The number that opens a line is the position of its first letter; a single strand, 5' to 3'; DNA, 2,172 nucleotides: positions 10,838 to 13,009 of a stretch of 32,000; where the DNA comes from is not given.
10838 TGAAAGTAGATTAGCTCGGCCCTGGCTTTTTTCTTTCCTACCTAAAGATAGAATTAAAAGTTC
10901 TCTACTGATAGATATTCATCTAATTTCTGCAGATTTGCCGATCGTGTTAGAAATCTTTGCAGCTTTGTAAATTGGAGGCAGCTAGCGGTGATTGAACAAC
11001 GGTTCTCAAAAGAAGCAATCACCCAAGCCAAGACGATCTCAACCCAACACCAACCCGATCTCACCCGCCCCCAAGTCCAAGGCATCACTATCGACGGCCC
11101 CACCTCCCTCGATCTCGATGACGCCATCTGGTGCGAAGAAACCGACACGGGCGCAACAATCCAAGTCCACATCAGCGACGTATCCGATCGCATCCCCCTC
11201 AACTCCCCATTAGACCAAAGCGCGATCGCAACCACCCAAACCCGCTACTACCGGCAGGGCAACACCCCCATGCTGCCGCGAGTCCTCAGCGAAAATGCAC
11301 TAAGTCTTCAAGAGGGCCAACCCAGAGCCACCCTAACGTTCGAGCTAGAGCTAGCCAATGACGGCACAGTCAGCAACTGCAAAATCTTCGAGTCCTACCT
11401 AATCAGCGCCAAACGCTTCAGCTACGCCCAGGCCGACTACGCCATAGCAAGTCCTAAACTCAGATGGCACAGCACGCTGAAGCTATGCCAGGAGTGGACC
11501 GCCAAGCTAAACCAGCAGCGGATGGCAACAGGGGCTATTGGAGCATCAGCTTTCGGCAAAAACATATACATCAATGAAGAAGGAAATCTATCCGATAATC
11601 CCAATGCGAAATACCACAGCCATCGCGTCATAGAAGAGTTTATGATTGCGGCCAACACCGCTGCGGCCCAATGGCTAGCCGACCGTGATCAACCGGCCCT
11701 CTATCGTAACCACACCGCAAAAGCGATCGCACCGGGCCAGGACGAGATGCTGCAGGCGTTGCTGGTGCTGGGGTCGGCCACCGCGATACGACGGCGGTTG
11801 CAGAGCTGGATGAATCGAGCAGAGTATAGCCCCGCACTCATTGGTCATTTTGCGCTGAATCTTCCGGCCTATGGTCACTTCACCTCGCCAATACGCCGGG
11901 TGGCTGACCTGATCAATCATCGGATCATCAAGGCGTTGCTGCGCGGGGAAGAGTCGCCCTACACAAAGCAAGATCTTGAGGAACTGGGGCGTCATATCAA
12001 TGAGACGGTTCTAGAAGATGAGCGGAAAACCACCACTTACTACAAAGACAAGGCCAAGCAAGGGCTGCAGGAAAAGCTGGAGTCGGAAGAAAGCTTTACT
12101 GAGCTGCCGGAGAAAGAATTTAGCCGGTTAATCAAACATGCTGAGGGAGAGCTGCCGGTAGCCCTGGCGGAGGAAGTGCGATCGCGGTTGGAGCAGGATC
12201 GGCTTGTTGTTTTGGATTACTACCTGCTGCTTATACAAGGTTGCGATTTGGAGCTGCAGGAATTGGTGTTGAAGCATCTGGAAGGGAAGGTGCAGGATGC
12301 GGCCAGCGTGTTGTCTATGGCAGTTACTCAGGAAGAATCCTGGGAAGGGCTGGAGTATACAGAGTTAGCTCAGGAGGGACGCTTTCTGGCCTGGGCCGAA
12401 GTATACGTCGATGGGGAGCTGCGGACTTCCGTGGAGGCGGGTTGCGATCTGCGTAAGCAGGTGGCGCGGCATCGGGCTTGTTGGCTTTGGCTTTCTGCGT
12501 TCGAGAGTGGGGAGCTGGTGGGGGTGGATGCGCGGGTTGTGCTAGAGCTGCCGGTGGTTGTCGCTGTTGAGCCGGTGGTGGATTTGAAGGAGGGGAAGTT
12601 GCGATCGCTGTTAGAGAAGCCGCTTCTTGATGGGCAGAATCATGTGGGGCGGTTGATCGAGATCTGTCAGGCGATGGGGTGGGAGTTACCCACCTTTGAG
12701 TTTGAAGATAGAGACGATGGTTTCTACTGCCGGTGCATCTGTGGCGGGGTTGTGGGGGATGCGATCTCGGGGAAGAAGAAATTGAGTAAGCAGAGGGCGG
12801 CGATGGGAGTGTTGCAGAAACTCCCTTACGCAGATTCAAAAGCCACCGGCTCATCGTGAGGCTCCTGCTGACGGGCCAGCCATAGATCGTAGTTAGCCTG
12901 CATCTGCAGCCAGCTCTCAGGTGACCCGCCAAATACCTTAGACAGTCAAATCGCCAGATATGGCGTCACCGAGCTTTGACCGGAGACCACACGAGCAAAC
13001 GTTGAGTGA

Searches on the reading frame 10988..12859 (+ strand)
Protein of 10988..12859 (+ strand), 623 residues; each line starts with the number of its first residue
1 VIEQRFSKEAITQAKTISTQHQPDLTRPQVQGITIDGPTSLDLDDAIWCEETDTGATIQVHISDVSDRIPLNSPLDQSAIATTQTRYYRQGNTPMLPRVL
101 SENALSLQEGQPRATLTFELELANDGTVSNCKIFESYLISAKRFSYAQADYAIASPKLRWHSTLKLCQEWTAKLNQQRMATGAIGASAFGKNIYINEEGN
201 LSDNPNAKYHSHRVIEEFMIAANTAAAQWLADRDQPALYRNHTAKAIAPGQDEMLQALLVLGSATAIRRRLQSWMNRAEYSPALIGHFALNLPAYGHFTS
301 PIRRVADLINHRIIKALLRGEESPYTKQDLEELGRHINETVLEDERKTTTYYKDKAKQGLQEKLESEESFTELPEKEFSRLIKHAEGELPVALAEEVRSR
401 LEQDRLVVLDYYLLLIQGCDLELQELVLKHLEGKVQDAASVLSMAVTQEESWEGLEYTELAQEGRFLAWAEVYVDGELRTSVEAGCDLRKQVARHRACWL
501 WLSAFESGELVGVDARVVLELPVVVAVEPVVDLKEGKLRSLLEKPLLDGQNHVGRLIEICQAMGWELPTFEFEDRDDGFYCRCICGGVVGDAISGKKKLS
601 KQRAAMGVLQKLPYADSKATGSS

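Call 28: search_protein_families(library=pfam, proteins=[window:10988-12859:+], max_evalue=0.001)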
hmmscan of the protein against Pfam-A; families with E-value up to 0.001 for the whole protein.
window:10988-12859:+ (623 aa): 2 families
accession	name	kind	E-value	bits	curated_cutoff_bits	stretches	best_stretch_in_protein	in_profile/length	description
PF00773.25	RNB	-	1.9e-70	238.1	29.3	1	33-319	10-325/326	RNB domain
PF00035.32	dsrm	-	7e-07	30.2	23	1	554-612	3-66/66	Double-stranded RNA binding motif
